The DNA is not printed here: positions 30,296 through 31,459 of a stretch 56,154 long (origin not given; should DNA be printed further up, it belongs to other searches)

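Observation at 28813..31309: Triad of extracytoplasmic lipoproteins combining rhodanese and FMN-binding (flavinylation-type) modules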

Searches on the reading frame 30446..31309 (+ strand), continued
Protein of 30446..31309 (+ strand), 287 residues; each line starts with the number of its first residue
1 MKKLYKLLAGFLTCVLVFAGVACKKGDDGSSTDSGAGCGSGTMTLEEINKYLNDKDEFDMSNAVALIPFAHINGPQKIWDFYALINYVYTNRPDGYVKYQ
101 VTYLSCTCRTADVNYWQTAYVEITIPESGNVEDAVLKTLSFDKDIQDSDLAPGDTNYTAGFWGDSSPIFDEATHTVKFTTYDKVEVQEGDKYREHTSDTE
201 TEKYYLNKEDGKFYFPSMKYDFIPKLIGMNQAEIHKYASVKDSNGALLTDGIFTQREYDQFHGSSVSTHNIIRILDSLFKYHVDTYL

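Call 79: search_protein_families(library=pfam, proteins=[L089:5569-6708:+, L089:8385-8918:-, L089:3425-5317:-, L045:3453-4460:+, L045:4460-5473:+, L045:5473-6723:+, L058:8514-9368:-, L058:9404-10093:-, L068:5858-6622:+, L068:8511-9215:-], max_evalue=0.001)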
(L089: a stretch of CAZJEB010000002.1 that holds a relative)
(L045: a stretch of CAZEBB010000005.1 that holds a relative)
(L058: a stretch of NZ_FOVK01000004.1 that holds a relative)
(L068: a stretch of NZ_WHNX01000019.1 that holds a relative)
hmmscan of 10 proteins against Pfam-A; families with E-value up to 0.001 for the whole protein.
L089:5569-6708:+ (379 aa): 1 family
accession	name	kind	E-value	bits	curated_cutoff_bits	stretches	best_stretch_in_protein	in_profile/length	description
PF02595.20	Gly_kinase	-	5.1e-148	493.4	23.3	1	4-374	1-371/372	Glycerate kinase family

L089:8385-8918:- (177 aa): 1 family
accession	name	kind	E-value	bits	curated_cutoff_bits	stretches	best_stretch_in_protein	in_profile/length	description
PF00719.24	Pyrophosphatase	-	4.3e-57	192.7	23.5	1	21-171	2-152/153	Inorganic pyrophosphatase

L089:3425-5317:- (630 aa): 10 families
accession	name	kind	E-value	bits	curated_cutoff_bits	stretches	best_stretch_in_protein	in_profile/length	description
PF00890.30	FAD_binding_2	-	4.2e-61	207.8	20.4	2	240-613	57-413/414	FAD binding domain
PF04205.19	FMN_bind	-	5.1e-15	56.3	22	1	38-109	1-76/77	FMN-binding domain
PF03486.20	HI0933_like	-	3.4e-12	46.8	50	1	139-198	2-62/244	HI0933-like protein Rossmann domain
PF01266.30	DAO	-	1.4e-10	41.7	27.9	1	139-205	1-58/353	FAD dependent oxidoreductase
PF01946.23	Thi4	-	6.1e-09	35.9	26.2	1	135-184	14-65/235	Thi4 family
PF12831.13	FAD_oxidored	-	3.2e-08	33.7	27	1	139-191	1-53/416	FAD dependent oxidoreductase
PF07992.20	Pyr_redox_2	-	8.1e-08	32.5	26.1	1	139-225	2-87/291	Pyridine nucleotide-disulphide oxidoreductase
PF01134.28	GIDA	-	4.4e-05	23.2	22.1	1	139-197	1-60/391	Glucose inhibited division protein A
PF13450.12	NAD_binding_8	-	0.0003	21.4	21.9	0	142-176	1-35/68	NAD(P)-binding Rossmann-like domain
PF01494.25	FAD_binding_3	-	0.00062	19.5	22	0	138-171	2-35/349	FAD binding domain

L045:3453-4460:+ (335 aa): 1 family
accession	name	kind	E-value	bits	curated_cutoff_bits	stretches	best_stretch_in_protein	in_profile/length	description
PF01497.23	Peripla_BP_2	-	3.5e-35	121.9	27.5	1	87-309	1-234/235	Periplasmic binding protein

L045:4460-5473:+ (337 aa): 2 families
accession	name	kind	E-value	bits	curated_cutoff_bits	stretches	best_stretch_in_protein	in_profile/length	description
PF01032.23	FecCD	-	6.7e-91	305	26.5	1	13-329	2-309/311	FecCD transport family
PF00950.22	ABC-3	-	1.7e-06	28.2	20.1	1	106-301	37-231/258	ABC 3 transport family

L045:5473-6723:+ (416 aa): 5 families
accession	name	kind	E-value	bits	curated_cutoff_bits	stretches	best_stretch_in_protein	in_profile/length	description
PF00005.33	ABC_tran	-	5.4e-32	111.7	25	1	19-166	1-137/137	ABC transporter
PF13304.12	AAA_21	-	5.7e-07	30.3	27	1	31-68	1-40/304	AAA domain, putative AbiEii toxin, Type IV TA system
PF02463.25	SMC_N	-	6.3e-06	26.2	40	1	30-180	25-183/220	RecF/RecN/SMC N terminal domain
PF13401.12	AAA_22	-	0.00012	22.8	27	1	31-185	7-109/130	AAA domain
PF13555.12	AAA_29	-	0.00074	19.7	27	0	23-57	16-50/61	P-loop containing region of AAA domain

L058:8514-9368:- (284 aa): 3 families
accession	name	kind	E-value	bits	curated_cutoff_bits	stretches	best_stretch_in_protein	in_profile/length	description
PF01380.27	SIS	-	6.3e-23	81.4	25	1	130-258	2-130/131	SIS domain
PF01418.23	HTH_6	-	4.4e-22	78.3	28.3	1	8-79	5-76/77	Helix-turn-helix domain, rpiR family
PF13580.11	SIS_2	-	7.3e-06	26.5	27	1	174-214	95-137/138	SIS domain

L058:9404-10093:- (229 aa): 5 families
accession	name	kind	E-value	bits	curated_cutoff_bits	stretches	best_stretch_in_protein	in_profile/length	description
PF04131.20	NanE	-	7.1e-69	231.3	27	1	33-229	2-192/192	Putative N-acetylmannosamine-6-phosphate epimerase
PF02581.23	TMP-TENI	-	6.2e-08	32.7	27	1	134-213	102-180/180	Thiamine monophosphate synthase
PF00977.27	His_biosynth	-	7.2e-05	22.8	23.6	1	168-213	177-222/228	Histidine biosynthesis protein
PF03060.21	NMO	-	0.00018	21.5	28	1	127-213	136-225/331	Nitronate monooxygenase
PF00478.31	IMPDH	-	0.00026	20.6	25.6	0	84-216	105-242/345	IMP dehydrogenase / GMP reductase domain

L068:5858-6622:+ (254 aa): 4 families
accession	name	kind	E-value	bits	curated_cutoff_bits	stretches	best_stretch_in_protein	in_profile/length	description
PF13561.12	adh_short_C2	-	1.4e-59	201.9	27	1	12-252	1-236/236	Enoyl-(Acyl carrier protein) reductase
PF00106.31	adh_short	-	4.7e-56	189.8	26.6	1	6-194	1-188/195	short chain dehydrogenase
PF08659.16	KR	-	8e-11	42.6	22.6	1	9-157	4-151/180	KR domain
PF23441.1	SDR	-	9.4e-06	25.6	27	1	9-250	11-254/258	SDR-like rossmann domain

L068:8511-9215:- (234 aa): 3 families
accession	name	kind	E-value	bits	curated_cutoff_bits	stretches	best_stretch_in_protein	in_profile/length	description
PF13545.12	HTH_Crp_2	-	4e-15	56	27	1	166-232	1-69/70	Crp-like helix-turn-helix domain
PF00027.35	cNMP_binding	-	2e-08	34.5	27.5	1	62-133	19-88/89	Cyclic nucleotide-binding domain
PF00325.26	Crp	-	5.9e-08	32.7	21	1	186-215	3-32/32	Bacterial regulatory proteins, crp family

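Call 86: search_protein_families(library=pfam, alignment_id=A3, max_evalue=0.1)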
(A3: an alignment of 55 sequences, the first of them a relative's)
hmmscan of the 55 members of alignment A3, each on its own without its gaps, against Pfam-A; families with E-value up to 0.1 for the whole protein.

A. member 1, P0062 (287 aa): 0 families

B. families by the number of members that match (of 55 scanned): 16 families
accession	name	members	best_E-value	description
PF04205.19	FMN_bind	23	4.3e-23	FMN-binding domain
PF10437.14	Lip_prot_lig_C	6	0.00073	Bacterial lipoate protein ligase C-terminus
PF16339.10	DUF4969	3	0.021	Domain of unknown function (DUF4969)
PF08881.15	CVNH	2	0.025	CVNH domain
PF00333.26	Ribosomal_S5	2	0.027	Ribosomal protein S5, N-terminal domain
PF14437.12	MafB19-deam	1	0.0052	MafB19-like deaminase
PF08545.16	ACP_syn_III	1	0.0068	3-Oxoacyl-[acyl-carrier-protein (ACP)] synthase III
PF05164.18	ZapA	1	0.035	Cell division protein ZapA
PF07340.17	Herpes_IE1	1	0.037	Cytomegalovirus IE1 protein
PF16342.10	DUF4972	1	0.038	Domain of unknown function (DUF4972)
PF08139.17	LPAM_1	1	0.052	Prokaryotic membrane lipoprotein lipid attachment site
PF25682.1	Phage_VG64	1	0.053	Mycobacterium phage VG64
PF08890.17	Phage_TAC_5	1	0.061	Phage XkdN-like tail assembly chaperone protein, TAC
PF02402.22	Lysis_col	1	0.075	Lysis protein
PF15434.11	FAM104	1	0.077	Family 104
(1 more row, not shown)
